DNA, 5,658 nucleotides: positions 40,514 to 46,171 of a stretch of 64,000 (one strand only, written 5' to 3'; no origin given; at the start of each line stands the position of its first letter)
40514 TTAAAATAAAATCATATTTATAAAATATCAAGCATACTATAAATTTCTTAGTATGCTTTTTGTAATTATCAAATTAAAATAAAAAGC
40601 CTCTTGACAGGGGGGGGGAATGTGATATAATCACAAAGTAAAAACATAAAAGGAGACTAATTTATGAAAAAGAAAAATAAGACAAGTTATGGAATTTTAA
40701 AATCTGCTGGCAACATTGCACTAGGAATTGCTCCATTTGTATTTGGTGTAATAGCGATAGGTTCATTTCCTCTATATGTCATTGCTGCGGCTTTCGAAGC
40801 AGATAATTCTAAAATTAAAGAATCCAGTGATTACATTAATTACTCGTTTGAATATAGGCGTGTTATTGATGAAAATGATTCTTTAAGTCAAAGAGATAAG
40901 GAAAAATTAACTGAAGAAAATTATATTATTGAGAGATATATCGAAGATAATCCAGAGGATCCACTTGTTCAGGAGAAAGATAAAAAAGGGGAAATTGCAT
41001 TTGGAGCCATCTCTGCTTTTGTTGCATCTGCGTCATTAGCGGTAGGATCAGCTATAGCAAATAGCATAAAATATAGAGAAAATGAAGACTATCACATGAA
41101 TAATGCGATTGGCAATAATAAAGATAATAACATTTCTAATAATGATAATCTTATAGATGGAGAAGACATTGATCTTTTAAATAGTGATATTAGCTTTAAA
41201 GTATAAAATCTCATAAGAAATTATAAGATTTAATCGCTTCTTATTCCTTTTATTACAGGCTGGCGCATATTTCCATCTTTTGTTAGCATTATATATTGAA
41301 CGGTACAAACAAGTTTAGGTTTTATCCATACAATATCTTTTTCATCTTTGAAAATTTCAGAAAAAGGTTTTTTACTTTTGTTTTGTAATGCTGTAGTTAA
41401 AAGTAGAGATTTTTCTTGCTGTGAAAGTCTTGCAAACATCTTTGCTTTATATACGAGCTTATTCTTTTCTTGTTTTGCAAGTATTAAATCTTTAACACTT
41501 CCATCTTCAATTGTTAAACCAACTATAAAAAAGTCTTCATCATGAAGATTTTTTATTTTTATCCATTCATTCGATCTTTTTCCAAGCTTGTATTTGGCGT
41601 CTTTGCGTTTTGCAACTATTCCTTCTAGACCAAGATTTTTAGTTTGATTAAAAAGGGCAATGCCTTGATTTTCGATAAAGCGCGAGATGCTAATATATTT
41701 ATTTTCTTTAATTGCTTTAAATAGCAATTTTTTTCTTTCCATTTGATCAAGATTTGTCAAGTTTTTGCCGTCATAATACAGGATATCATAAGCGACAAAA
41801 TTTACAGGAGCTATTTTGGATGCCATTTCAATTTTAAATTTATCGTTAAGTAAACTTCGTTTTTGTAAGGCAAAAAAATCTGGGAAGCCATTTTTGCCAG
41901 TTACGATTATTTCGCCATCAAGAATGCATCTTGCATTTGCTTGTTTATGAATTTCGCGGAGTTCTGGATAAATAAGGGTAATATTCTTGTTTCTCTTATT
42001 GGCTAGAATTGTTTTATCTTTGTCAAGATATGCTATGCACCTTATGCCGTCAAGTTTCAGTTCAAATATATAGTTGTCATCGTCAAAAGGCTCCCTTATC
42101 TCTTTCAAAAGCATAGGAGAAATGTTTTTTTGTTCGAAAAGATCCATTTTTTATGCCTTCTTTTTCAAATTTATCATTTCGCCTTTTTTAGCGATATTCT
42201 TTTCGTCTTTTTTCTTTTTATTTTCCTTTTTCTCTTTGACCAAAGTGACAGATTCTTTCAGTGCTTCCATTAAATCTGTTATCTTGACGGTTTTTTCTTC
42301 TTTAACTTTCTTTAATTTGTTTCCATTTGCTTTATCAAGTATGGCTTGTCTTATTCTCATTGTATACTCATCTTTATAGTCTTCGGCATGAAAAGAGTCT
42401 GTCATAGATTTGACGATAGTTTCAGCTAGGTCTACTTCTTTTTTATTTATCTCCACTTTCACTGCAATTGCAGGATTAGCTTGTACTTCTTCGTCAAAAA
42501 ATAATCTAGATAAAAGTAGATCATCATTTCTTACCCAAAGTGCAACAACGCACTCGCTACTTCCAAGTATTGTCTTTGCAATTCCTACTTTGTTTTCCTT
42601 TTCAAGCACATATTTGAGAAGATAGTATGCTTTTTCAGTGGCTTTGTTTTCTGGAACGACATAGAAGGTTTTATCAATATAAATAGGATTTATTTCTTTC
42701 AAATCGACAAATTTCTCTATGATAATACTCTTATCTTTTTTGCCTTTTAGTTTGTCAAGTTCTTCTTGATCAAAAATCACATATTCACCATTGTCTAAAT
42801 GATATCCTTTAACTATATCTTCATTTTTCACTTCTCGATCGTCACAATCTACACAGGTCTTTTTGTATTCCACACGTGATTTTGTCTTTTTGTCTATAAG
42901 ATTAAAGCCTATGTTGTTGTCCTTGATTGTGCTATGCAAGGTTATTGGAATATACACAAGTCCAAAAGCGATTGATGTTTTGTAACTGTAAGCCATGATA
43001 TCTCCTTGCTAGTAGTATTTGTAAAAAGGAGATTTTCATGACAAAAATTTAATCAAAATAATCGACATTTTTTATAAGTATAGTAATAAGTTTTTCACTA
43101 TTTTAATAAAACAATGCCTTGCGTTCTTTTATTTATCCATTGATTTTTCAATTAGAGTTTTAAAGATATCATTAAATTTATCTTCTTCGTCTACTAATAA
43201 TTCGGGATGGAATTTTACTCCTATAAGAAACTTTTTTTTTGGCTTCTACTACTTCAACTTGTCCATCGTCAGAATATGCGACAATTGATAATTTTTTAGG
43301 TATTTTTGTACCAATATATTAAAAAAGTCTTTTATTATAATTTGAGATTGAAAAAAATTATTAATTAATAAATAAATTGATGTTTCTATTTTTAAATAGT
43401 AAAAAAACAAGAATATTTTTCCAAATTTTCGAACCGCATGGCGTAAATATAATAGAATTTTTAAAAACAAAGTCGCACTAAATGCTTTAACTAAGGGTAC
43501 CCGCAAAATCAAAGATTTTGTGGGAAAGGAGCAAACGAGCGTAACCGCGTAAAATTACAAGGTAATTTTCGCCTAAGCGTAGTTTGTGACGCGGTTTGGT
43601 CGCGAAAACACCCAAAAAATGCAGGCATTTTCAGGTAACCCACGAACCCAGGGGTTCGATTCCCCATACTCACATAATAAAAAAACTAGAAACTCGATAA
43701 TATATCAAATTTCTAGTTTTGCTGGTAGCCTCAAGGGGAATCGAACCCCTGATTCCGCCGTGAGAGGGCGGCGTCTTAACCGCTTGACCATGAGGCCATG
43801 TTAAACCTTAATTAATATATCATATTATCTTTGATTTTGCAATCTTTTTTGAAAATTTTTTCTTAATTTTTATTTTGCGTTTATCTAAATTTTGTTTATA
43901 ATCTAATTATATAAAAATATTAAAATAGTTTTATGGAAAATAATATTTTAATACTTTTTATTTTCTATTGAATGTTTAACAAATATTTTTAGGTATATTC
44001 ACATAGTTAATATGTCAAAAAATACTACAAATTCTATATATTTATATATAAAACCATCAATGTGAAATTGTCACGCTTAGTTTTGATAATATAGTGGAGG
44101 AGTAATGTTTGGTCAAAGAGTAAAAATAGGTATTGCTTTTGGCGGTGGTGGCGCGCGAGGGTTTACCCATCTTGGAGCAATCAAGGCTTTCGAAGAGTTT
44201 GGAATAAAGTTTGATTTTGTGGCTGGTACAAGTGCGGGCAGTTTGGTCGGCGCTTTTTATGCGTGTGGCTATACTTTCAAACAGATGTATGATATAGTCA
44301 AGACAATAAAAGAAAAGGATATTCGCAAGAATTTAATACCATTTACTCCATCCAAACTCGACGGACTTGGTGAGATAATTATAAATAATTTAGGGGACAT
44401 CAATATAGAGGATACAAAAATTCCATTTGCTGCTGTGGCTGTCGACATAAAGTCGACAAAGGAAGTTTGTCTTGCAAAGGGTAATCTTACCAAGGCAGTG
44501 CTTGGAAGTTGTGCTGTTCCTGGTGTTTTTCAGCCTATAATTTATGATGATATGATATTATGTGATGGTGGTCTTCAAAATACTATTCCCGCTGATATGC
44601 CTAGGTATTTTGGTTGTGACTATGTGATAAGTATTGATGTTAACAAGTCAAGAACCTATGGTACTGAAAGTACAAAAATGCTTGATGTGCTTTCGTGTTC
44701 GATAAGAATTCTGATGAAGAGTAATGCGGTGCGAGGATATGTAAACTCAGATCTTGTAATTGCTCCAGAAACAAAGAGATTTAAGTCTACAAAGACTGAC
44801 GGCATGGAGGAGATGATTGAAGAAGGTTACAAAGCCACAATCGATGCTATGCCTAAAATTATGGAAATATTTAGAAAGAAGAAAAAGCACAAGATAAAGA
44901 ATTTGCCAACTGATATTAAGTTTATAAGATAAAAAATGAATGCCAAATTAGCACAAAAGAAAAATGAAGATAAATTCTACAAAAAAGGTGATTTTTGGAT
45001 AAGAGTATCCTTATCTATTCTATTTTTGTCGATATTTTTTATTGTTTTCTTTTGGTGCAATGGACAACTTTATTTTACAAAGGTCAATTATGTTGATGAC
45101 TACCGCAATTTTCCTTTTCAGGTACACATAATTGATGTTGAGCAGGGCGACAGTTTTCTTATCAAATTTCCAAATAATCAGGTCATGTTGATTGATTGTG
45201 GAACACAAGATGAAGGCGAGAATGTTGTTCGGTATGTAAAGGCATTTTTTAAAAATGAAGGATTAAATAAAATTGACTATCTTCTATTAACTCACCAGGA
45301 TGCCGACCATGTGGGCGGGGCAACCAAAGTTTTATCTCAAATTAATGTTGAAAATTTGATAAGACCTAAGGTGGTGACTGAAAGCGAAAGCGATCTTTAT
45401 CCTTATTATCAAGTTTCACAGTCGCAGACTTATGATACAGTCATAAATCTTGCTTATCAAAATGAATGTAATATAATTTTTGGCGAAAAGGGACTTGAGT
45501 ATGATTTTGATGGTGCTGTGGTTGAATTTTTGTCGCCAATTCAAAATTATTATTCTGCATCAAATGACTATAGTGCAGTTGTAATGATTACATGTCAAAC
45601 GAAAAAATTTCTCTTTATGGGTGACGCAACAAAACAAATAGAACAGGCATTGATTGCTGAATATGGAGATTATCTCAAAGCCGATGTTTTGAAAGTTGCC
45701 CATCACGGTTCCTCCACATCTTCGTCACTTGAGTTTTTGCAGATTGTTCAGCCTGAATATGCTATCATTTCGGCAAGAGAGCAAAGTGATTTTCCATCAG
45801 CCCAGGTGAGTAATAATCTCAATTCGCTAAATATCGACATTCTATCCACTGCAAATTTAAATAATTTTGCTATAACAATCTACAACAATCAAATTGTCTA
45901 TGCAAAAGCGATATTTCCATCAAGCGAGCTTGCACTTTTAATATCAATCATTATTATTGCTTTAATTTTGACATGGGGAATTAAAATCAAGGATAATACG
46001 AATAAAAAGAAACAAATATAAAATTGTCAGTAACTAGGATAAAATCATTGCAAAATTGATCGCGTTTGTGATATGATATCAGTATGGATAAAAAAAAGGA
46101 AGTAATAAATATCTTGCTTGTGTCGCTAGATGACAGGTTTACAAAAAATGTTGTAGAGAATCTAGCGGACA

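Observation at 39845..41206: Two tandem paralogous membrane-protein genes, each behind an identical consensus promoter with a G9 tract in the spacer (candidate phase-variation switch)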

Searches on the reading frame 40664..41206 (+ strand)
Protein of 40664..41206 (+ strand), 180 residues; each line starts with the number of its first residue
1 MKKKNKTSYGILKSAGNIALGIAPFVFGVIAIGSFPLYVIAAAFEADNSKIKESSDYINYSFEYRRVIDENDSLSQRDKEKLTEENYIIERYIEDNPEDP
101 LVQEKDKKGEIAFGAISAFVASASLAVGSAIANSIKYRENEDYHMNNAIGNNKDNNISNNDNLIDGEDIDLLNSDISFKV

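Call 10: search_protein_families(library=pfam, proteins=[window:40664-41203:+], max_evalue=1)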
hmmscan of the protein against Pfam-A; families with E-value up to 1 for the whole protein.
window:40664-41203:+ (180 aa): 0 families

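Call 11: search_protein_families(library=ncbifam, proteins=[window:40664-41203:+], max_evalue=1)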
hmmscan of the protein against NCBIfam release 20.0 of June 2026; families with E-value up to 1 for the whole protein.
window:40664-41203:+ (180 aa): 0 families

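Call 15: find_encoding_contigs(protein=window:40664-41206:+, flank=5000, max_places=10)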
Protein window:40664-41206:+ (180 aa): 23 contigs read that carry it; 10 places shown.
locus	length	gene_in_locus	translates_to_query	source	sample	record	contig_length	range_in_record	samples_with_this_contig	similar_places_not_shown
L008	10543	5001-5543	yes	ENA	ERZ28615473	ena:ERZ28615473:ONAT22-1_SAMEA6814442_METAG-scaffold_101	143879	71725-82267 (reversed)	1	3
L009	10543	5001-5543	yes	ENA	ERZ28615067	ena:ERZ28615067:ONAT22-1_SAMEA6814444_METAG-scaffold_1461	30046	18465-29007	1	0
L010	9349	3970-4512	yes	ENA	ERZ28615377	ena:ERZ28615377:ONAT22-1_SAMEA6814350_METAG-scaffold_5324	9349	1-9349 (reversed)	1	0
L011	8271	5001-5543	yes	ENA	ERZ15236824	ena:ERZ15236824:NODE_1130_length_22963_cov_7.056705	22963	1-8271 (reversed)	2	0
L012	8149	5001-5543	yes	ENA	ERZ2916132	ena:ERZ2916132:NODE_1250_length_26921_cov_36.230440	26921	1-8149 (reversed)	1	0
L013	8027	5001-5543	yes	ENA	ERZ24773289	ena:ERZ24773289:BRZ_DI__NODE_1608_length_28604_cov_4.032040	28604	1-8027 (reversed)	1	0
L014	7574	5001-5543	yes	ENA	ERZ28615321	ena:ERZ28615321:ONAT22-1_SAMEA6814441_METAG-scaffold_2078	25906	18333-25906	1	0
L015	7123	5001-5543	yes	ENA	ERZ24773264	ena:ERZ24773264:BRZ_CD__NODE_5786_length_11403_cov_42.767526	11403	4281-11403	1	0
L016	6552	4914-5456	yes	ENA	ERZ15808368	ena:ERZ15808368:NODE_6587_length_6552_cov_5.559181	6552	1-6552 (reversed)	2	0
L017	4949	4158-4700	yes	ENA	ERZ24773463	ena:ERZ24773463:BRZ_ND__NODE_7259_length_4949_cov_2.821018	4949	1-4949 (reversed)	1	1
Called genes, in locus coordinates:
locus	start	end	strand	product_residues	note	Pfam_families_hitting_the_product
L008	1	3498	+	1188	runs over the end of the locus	PF04997:RNA_pol_Rpb1_1, PF00623:RNA_pol_Rpb1_2, PF04983:RNA_pol_Rpb1_3, PF05000:RNA_pol_Rpb1_4, PF04998:RNA_pol_Rpb1_5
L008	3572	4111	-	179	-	PF00561:Abhydrolase_1 (faint), PF06821:Ser_hydrolase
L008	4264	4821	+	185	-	-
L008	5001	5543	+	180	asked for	-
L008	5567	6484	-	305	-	PF01068:DNA_ligase_A_M, PF09414:RNA_ligase (weak), PF04679:DNA_ligase_A_C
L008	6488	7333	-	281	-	PF02735:Ku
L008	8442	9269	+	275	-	PF01734:Patatin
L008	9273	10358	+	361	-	PF00753:Lactamase_B, PF19583:ODP (weak), PF23023:Anti-Pycsar_Apyc1 (weak)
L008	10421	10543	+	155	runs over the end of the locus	-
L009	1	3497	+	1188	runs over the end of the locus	PF04997:RNA_pol_Rpb1_1, PF00623:RNA_pol_Rpb1_2, PF04983:RNA_pol_Rpb1_3, PF05000:RNA_pol_Rpb1_4, PF04998:RNA_pol_Rpb1_5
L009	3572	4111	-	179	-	PF00561:Abhydrolase_1 (faint), PF06821:Ser_hydrolase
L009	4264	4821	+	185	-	-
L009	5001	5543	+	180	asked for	-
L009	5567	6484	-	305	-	PF01068:DNA_ligase_A_M, PF09414:RNA_ligase (weak), PF04679:DNA_ligase_A_C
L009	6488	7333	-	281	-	PF02735:Ku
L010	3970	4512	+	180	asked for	-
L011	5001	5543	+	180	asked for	-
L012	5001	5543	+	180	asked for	-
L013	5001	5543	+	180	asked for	-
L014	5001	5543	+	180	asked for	-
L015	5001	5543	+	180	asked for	-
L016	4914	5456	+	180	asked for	-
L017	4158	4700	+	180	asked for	-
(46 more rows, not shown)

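Call 33: find_homologous_proteins(query=window:40664-41203:+, max_evalue=0.01)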
Query window:40664-41203:+ (180 aa): 1 proteins with E <= 0.01 among 134 candidates.
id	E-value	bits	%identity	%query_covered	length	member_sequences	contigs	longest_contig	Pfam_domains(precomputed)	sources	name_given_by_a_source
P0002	5.8e-106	370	98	100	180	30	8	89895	-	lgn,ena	-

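Call 55: search_protein_families(library=phrogs, proteins=[window:40664-41203:+], max_evalue=1)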
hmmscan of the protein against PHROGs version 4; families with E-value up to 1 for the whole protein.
window:40664-41203:+ (180 aa): 0 families

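Call 56: search_protein_families(library=padloc, proteins=[window:40664-41203:+], max_evalue=1)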
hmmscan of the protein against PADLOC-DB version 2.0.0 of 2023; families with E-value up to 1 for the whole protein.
window:40664-41203:+ (180 aa): 0 families

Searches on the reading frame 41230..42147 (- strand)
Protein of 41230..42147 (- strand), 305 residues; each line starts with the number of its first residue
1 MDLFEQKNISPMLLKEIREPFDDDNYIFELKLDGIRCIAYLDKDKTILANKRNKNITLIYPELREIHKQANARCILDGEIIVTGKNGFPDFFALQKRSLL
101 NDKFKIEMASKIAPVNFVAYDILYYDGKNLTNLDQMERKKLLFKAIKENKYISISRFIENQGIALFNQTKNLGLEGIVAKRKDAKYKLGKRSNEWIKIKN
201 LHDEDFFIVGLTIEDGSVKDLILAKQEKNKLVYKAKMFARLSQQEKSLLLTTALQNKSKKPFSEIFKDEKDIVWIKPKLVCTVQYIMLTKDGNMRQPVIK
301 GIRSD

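Call 10: search_protein_families(library=pfam, proteins=[window:41230-42147:-], max_evalue=1)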
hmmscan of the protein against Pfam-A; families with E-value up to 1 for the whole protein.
window:41230-42147:- (305 aa): 4 families
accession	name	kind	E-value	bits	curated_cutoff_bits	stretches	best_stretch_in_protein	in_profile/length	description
PF01068.26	DNA_ligase_A_M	-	8.7e-33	114.2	26.2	1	17-199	13-204/204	ATP dependent DNA ligase domain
PF04679.21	DNA_ligase_A_C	-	2.6e-13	50.6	27.5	1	216-305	3-93/94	ATP dependent DNA ligase C terminal region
PF01331.24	mRNA_cap_enzyme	-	3.9e-06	27.3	29.6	1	21-193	13-188/194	mRNA capping enzyme, catalytic domain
PF09414.15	RNA_ligase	-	4.9e-06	27.2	27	1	25-199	2-171/171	RNA ligase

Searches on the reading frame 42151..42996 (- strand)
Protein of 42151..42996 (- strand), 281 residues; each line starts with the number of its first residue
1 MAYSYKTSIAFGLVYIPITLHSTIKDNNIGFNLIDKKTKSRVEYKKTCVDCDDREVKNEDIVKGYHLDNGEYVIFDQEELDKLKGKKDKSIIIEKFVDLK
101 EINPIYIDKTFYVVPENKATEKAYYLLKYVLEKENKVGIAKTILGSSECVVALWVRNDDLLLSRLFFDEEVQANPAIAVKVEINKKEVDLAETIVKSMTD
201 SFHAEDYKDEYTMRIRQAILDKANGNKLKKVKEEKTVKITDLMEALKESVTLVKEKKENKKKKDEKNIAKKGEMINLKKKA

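Call 10: search_protein_families(library=pfam, proteins=[window:42151-42996:-], max_evalue=1)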
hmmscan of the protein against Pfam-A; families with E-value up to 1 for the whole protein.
window:42151-42996:- (281 aa): 2 families
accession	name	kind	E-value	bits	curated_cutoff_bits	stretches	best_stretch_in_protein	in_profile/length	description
PF02735.22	Ku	-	1.5e-40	139.5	25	1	11-190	2-190/190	Ku70/Ku80 beta-barrel domain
PF05078.17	DUF679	-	0.19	12.1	25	1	194-247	51-105/163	Protein of unknown function (DUF679)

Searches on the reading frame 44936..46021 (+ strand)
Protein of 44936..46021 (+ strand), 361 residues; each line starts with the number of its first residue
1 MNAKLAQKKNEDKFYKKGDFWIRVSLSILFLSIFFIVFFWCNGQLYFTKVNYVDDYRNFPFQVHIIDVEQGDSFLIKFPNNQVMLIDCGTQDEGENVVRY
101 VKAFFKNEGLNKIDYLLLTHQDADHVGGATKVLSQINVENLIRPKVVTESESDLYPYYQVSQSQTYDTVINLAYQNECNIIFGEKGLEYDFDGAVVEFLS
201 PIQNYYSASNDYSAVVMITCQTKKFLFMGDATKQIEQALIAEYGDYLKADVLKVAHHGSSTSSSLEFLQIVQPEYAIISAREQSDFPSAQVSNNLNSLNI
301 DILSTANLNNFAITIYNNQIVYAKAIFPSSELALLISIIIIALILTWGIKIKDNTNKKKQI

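Call 70: search_protein_families(library=pfam, proteins=[window:44936-46021:+], max_evalue=0.00001)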
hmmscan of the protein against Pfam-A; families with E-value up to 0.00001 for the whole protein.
window:44936-46021:+ (361 aa): 2 families
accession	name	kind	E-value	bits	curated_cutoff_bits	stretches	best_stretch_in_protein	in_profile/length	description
PF00753.33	Lactamase_B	-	9.8e-22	78.3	22.7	1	67-279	2-193/196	Metallo-beta-lactamase superfamily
PF19583.5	ODP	-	2.3e-06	28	27.2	1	73-166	5-90/194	ODP family beta lactamase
